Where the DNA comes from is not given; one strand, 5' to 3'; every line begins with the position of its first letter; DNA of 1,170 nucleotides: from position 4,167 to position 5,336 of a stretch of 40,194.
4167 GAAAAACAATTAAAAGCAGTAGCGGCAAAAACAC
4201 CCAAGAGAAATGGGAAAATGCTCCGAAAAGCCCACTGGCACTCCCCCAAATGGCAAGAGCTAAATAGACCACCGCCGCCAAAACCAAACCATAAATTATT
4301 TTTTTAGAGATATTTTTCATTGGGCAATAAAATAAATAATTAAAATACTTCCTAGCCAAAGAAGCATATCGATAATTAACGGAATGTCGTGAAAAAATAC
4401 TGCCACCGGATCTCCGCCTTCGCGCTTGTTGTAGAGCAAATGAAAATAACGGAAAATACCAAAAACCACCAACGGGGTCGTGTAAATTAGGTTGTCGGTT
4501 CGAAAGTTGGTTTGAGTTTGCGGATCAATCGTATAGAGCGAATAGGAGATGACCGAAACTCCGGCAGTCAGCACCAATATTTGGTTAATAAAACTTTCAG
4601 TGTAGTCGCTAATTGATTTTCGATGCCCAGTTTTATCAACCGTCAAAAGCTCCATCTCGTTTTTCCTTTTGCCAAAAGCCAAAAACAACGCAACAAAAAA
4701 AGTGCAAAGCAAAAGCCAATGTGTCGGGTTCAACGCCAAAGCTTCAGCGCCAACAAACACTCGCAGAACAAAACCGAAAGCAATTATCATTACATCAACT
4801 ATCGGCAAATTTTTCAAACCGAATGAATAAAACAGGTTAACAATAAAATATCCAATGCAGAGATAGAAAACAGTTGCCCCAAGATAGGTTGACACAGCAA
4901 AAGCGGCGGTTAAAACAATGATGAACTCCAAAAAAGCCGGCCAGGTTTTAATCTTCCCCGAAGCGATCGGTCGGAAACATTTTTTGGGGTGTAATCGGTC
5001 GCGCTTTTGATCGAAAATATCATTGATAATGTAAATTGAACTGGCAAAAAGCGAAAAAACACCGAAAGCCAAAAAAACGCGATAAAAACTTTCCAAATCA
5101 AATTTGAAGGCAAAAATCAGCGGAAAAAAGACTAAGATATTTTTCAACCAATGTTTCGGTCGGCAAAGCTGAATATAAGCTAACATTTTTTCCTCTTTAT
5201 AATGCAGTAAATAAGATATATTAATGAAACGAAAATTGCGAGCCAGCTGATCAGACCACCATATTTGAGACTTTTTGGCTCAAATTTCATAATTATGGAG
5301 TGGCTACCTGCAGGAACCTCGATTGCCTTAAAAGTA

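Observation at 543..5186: PRPP-to-polyprenyl-phosphate pentofuranose donor module built from non-canonical parts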

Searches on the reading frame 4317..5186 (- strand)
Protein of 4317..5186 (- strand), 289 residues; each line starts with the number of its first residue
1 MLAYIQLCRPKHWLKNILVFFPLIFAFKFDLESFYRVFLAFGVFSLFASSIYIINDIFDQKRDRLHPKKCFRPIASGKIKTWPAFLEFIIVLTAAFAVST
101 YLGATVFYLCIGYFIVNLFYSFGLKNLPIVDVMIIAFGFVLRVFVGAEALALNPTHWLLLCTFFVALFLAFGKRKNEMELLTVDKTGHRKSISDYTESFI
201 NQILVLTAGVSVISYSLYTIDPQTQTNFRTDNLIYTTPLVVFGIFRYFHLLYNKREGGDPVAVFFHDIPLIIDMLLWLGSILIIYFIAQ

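Call 3: search_protein_families(library=pfam, proteins=[window:4317-5186:-], max_evalue=0.01)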
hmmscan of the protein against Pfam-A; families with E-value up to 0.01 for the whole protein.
window:4317-5186:- (289 aa): 1 family
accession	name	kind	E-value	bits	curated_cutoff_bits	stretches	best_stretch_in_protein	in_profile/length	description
PF01040.23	UbiA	-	3.4e-24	86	34.2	1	37-265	23-246/250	UbiA prenyltransferase family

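Call 4: search_protein_families(library=ncbifam, proteins=[window:4317-5186:-], max_evalue=0.01)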
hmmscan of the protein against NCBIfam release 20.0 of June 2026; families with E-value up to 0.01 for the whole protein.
window:4317-5186:- (289 aa): 17 families
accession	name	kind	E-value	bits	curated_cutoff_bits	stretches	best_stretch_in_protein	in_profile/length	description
NF008977.0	PRK12324.1-2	equivalog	3.9e-82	276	234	1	2-287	3-289/297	decaprenyl-phosphate phosphoribosyltransferase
NF008978.0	PRK12324.1-4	equivalog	8.5e-60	202.4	207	1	3-284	34-318/322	decaprenyl-phosphate phosphoribosyltransferase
NF006088.0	PRK08238.1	equivalog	2.2e-57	194.8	351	1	3-268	194-463/482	UbiA family prenyltransferase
NF008976.0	PRK12324.1-1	equivalog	8.5e-45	153.4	474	1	5-282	22-300/306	decaprenyl-phosphate phosphoribosyltransferase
NF009523.0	PRK12884.1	equivalog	2.5e-16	59.7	269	1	1-172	4-170/279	prenyltransferase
TIGR01474.1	ubiA_proteo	equivalog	2.5e-08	33.8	275.45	1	2-159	2-166/282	4-hydroxybenzoate octaprenyltransferase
TIGR01473.1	cyoE_ctaB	equivalog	1e-07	32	210.3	1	3-162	2-166/281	heme o synthase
NF009522.0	PRK12883.1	equivalog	1.6e-07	31.1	353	1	3-166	5-167/279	geranylgeranylglycerol-phosphate geranylgeranyltransferase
NF009521.0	PRK12882.1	equivalog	5.9e-07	29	296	1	3-138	7-140/280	geranylgeranylglycerol-phosphate geranylgeranyltransferase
NF009514.0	PRK12873.1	equivalog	2.3e-06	27.2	246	1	52-172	64-188/297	4-hydroxybenzoate polyprenyltransferase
NF009058.0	PRK12392.1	subfamily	1e-05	24.8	494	1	35-106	54-121/333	bacteriochlorophyll c synthase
NF005742.0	PRK07566.1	equivalog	1.2e-05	24.6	313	1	46-136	77-168/315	chlorophyll synthase ChlG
TIGR01476.1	chlor_syn_BchG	subfamily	3.1e-05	23.6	212.3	1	4-122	3-124/283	(bacterio)chlorophyll synthase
NF035940.1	prenyl_rel_EboC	equivalog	4.8e-05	22.9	250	1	32-128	37-130/292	UbiA-like protein EboC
NF009516.0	PRK12875.1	equivalog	0.00028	20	205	1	5-133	21-155/292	prenyltransferase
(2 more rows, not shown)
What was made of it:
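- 4317..5186 (-): UbiA-superfamily polyprenyl-phosphate 5-phosphoribosyltransferase (PPPRS/DPPRS). The catalytic motif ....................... lies at 4956-5024. NF008977 scores 276 bits (cut-off 234), call 4.
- Checked: UbiA, 4317-5186: NF008977 decaprenyl-phosphate phosphoribosyltransferase scores 276 bits against a cut-off of 234 (call 4).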

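Call 14: search_solved_structures(query=window:4317-5186:-, max_evalue=0.001, show_alignments=1)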
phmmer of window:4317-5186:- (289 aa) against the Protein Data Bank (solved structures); distinct sequences matched with E-value up to 0.001: 3.
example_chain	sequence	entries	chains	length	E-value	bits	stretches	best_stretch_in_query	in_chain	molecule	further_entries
8j8j_D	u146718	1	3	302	6e-37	131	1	5-279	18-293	Decaprenyl-phosphate phosphoribosyltransferase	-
8j8k_A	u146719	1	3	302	3.5e-28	102.3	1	5-279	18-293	Decaprenyl-phosphate phosphoribosyltransferase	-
4tq3_A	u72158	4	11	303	4.2e-06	29.8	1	4-167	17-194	Prenyltransferase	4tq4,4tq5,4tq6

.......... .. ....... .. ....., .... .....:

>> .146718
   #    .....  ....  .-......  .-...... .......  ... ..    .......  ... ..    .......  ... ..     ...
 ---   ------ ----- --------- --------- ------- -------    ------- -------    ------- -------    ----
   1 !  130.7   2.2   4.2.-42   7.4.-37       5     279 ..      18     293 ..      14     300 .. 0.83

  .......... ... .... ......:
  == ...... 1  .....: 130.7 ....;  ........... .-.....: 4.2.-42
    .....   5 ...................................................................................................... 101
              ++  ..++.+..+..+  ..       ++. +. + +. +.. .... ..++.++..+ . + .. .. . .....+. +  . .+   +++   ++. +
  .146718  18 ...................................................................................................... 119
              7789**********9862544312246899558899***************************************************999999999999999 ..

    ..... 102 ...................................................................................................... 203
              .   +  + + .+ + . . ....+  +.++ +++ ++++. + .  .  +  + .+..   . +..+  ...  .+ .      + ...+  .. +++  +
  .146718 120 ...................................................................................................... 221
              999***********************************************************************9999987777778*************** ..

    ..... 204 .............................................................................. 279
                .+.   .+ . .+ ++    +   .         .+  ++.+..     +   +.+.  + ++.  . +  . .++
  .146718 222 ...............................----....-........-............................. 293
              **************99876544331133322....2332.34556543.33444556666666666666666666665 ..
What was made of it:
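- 4317..5186 (-): The best solved relative is Rv3806c (8j8j), E=6e-37, against 4e-6 for the next UbiA-type hit, call 14.
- Closest known: Mycobacterial decaprenyl-phosphoarabinose pathway. Same: The same first enzyme family (6e-37 to Rv3806c, call 14).
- Rv3806c is the best PDB hit at 6e-37, with the NDxxDxxxD motif aligned (call 14). Rv3806c scores 131 bits, against 30 bits for the next PDB UbiA (call 14).
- Tried and rejected: Rejected (calls 4, 14).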

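Call 41: search_dna_similar(query=window:4317-5186:-, collection=plasmids, mode=protein, max_rows=25)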
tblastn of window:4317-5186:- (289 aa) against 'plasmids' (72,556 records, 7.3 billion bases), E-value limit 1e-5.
Records with a match: 104; places in all: 104; records where one place covers at least 80% of the query: 85.
Best place of each record, by identity: <60% 104.
By first word of the organism name: Rhizobium 37; Sinorhizobium 5; Azospirillum 4; Burkholderia 3; Salipiger 3; Mesorhizobium 3; Vibrio 3; Sphingomonadaceae 3; Cereibacter 3; Natronococcus 2; and 31 more.
By predicted mobility (MOB-suite, as given by PLSDB): non-mobilizable 73; conjugative 21; mobilizable 10.
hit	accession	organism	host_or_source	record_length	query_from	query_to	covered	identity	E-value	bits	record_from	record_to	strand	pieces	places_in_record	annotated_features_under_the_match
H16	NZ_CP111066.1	Chondrinema litorale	Seaweed,red alga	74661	1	286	99%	36.8%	9e-53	192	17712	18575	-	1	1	decaprenyl-phosphate phosphoribosyltransferase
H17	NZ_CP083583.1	Kovacikia minuta CCNUW1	cell culture,fresh water lake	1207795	3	289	99%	36.6%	2e-46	173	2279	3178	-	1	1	record has no annotation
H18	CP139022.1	Flammeovirgaceae bacterium SG7u.111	Seagrass,tissue sample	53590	5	286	98%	37.1%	3e-48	179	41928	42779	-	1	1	decaprenyl-phosphate phosphoribosyltransferase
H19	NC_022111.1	Prevotella sp. oral taxon 299 str. F0039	Homo sapiens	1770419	1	267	92%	38.2%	3e-46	173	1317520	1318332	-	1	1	none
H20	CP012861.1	Persicobacter sp. JZB09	cell culture,soil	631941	3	285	98%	35.9%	1e-41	160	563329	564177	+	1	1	record has no annotation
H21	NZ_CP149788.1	Haloterrigena sp. KLK7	cell culture,salt lake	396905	5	277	94%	36.7%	8e-44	166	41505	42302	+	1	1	decaprenyl-phosphate phosphoribosyltransferase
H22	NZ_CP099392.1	Natronococcus sp. CG52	cell culture,salt lake sediment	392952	1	273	94%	35.9%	1e-42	162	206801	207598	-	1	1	UbiA prenyltransferase family protein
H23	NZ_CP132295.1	Natronococcus sp. AD-5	cell culture,sediment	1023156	5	277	94%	35.6%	7e-44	166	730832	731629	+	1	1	record has no annotation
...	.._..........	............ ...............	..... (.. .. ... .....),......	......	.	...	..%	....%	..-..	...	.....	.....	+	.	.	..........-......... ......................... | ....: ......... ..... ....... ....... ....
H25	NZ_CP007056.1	Halostagnicola larsenii XH-48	-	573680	9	273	92%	35.6%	3e-38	150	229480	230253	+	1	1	decaprenyl-phosphate phosphoribosyltransferase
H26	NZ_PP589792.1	Lactococcus sp.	Bacterial culture,Dairy environment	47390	9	272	91%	35.3%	6e-42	160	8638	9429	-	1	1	decaprenyl-phosphate phosphoribosyltransferase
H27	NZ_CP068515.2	Lactococcus cremoris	Whole organism,Dairy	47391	9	272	91%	35.3%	6e-42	160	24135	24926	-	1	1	decaprenyl-phosphate phosphoribosyltransferase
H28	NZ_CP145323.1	Rhodococcus ruber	-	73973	5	281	96%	33.2%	9e-37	145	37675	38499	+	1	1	decaprenyl-phosphate phosphoribosyltransferase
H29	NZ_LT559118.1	Nonomuraea gerenzanensis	-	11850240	7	277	94%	33.5%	1e-33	136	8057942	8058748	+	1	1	none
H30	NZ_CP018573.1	Marivivens sp. JLT3646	cell culture,shallow-sea hydrothermal ...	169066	6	284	97%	32.4%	5e-37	146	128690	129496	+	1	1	decaprenyl-phosphate phosphoribosyltransferase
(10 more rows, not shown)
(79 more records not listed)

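Call 42: search_dna_similar(query=window:4317-5186:-, collection=phages, mode=protein, max_rows=15)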
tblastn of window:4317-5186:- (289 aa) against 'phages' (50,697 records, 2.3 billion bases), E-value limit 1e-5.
Records with a match: 1; places in all: 1; records where one place covers at least 80% of the query: 1.
Best place of each record, by identity: <60% 1.
By first word of the organism name: Bacteriophage 1.
By host as written in the record: - 1.
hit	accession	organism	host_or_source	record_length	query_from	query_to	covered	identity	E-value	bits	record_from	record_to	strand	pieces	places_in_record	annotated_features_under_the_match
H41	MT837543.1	Bacteriophage sp.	human fecal samples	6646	5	285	97%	38.9%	1e-49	181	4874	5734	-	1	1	record has no annotation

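Call 79: find_homologous_proteins(query=window:4317-5186:-, max_evalue=1e-20)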
Query window:4317-5186:- (289 aa): 1249 proteins with E <= 1e-20 among 2519 candidates; the best 120 are listed.
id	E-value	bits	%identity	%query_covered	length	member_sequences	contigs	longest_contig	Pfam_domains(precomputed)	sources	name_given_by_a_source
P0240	2.0e-185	633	100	100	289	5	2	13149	PF01040.24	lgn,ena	-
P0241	1.8e-119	417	66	98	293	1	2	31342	PF01040.24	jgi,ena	jgi:4-hydroxybenzoate polyprenyltransferase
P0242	2.4e-112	393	64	98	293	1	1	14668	PF01040.24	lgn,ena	-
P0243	2.3e-110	387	60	99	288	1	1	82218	PF01040.24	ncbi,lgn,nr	ncbi:MAG: decaprenyl-phosphate phosphoribosyltransferase [Candidatus Berkelbacteria bacterium]|nr:de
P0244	3.5e-110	386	61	99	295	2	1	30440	PF01040.24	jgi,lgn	-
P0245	4.0e-108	379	59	98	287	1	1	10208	PF01040.24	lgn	-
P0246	2.3e-102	361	57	97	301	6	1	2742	PF01040.24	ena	-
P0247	7.5e-99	349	56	98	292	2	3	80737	PF01040.24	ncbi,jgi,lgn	-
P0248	5.4e-98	346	57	99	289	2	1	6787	PF01040.24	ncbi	-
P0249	5.7e-98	346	58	98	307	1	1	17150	PF01040.24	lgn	-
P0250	9.5e-94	332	56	99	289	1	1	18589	PF01040.24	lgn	-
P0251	1.6e-93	332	55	97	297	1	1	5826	PF01040.24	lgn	-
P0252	9.5e-93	329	59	93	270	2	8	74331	PF01040.24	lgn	-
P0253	3.9e-92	327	56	98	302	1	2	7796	PF01040.24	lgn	-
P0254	2.9e-90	321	54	98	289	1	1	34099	PF01040.24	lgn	-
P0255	1.7e-89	318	53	98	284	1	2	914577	PF01040.24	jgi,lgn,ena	-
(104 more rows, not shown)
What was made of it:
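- Automated JGI labels call many homologues '4-hydroxybenzoate polyprenyltransferase' (call 79).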

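Call 80: find_encoding_contigs(protein=P0255, flank=9000, max_places=2)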
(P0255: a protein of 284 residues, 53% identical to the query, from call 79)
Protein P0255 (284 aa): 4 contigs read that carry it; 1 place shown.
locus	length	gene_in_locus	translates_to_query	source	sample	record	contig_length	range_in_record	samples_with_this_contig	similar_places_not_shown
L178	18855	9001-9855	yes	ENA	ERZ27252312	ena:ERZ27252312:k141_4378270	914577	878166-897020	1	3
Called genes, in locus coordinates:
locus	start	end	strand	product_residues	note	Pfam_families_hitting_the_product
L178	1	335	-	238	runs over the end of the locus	-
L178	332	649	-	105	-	-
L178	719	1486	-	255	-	PF01061:ABC2_membrane, PF12698:ABC2_membrane_3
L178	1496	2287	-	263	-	PF00005:ABC_tran, PF13304:AAA_21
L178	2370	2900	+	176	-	PF01625:PMSR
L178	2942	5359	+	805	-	PF00690:Cation_ATPase_N, PF00122:E1-E2_ATPase, PF00702:Hydrolase, PF13246:Cation_ATPase, PF00689:Cation_ATPase_C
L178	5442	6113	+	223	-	PF00072:Response_reg, PF00486:Trans_reg_C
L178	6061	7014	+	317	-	PF00512:HisKA, PF02518:HATPase_c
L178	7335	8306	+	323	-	PF03706:LPG_synthase_TM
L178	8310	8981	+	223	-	PF02223:Thymidylate_kin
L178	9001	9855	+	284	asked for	PF01040:UbiA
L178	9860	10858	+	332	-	PF03706:LPG_synthase_TM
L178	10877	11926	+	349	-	PF01073:3Beta_HSD, PF01370:Epimerase, PF02719:Polysacc_synt_2, PF04321:RmlD_sub_bind, PF16363:GDP_Man_Dehyd, PF13460:NAD_binding_10, PF07993:NAD_binding_4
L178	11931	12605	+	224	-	PF02811:PHP, PF13263:PHP_C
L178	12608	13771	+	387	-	-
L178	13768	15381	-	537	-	PF02511:Thy1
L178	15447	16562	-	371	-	PF06559:DCD_N, PF22769:DCD, PF22569:DCD_C, PF22769:DCD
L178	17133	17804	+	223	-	PF07099:DUF1361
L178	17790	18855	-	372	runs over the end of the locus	PF00723:Glyco_hydro_15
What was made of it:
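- L178: UbiA, flippase, SDR, PHP (call 80).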

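Call 87: get_annotated_region(hit=H26, flank=7000)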
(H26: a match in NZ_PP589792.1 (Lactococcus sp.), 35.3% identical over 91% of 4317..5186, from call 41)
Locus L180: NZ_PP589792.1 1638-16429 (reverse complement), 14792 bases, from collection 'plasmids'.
description: Lactococcus sp. strain LLF27 plasmid pLLF27D, complete sequence
organism: Lactococcus sp. (NCBI taxid 44273)
taxonomy: Bacteria; Bacillota; Bacilli; Lactobacillales; Streptococcaceae; Lactococcus; Lactococcus sp.
host: -; source: Bacterial culture,Dairy environment; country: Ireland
typing (MOB-suite, as given by PLSDB): mobilizable; replicon rep_cluster_414,rep_cluster_656; relaxase MOBP,MOB_Unknown
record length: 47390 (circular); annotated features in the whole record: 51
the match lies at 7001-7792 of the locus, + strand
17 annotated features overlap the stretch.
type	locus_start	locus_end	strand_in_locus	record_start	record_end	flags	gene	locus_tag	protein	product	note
CDS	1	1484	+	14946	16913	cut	-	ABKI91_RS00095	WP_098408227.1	capsular polysaccharide synthesis protein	-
CDS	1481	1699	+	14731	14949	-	-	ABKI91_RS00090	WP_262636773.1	hypothetical protein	-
CDS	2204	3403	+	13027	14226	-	-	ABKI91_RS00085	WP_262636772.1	O-antigen ligase family protein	-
CDS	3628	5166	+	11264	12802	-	-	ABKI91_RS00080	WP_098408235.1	oligosaccharide flippase family protein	-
CDS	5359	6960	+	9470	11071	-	-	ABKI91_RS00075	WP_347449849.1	hypothetical protein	-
CDS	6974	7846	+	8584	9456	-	-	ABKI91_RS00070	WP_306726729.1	decaprenyl-phosphate phosphoribosyltransferase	-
CDS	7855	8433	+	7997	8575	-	-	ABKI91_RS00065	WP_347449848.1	HAD-IB family phosphatase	GO:0008152 - metabolic process [Evidence IEA]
CDS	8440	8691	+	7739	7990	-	-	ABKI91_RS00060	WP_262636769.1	GtrA family protein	GO:0000271 - polysaccharide biosynthetic process [Evidence IEA]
CDS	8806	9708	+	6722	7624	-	-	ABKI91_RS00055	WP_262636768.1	phosphodiester glycosidase family protein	-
CDS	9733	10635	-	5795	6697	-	-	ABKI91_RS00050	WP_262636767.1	LCP family protein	-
CDS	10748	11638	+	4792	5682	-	-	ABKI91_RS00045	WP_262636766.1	IS982-like element IS982B family transposase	GO:0006313 - DNA transposition [Evidence IEA]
CDS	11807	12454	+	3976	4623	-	pcp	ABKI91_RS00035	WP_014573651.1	pyroglutamyl-peptidase I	GO:0030163 - protein catabolic process [Evidence IEA]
CDS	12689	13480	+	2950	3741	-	-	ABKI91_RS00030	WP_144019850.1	Type 1 glutamine amidotransferase-like domain-containing protein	GO:0006508 - proteolysis [Evidence IEA]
CDS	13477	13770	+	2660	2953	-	-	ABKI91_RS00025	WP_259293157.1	hypothetical protein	-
CDS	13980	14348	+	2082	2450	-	mobC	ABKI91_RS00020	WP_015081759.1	plasmid mobilization relaxosome protein MobC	-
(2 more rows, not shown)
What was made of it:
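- HAD-IB in a Lactococcus plasmid (call 87).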

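Call 88: get_annotated_region(hit=H41, flank=6000)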
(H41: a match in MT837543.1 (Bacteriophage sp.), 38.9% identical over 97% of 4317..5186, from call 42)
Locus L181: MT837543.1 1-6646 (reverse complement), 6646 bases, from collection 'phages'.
description: UNVERIFIED: Bacteriophage sp. clone scaffold_5080 genomic sequence.
organism: Bacteriophage sp. (NCBI taxid 38018)
taxonomy: Viruses
host: -; source: human fecal samples; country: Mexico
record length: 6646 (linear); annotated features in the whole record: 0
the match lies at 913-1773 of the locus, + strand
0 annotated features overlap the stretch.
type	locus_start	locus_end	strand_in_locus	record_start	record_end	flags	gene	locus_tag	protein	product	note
